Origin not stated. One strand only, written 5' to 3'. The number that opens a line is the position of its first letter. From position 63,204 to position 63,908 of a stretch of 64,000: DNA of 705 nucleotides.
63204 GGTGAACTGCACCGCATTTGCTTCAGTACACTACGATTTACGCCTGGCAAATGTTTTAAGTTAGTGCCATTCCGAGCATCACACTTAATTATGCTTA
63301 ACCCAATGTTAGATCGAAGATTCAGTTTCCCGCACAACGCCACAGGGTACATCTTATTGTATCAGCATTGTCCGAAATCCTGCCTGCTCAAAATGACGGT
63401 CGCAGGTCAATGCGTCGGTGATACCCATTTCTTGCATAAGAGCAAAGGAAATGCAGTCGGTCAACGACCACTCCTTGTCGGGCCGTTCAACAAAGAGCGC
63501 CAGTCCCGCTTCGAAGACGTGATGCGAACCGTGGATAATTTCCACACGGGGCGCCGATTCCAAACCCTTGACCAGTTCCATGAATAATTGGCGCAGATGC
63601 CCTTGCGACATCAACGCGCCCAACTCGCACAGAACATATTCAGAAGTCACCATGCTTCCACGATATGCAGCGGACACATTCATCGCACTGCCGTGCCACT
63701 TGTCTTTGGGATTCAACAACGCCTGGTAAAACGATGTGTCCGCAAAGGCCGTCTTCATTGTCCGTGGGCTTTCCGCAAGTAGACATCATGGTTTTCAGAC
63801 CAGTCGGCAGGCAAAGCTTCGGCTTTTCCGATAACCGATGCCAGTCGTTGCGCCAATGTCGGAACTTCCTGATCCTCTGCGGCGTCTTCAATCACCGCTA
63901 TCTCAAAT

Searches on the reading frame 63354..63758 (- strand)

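Call 11: search_protein_families(library=pfam, proteins=[window:63354-63758:-], max_evalue=0.01)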
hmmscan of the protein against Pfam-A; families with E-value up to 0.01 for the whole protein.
window:63354-63758:- (134 aa): 1 family
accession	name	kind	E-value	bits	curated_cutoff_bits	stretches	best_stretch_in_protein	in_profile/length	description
PF01850.27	PIN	-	3.8e-08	34.4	23.6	1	5-128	2-119/120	PIN domain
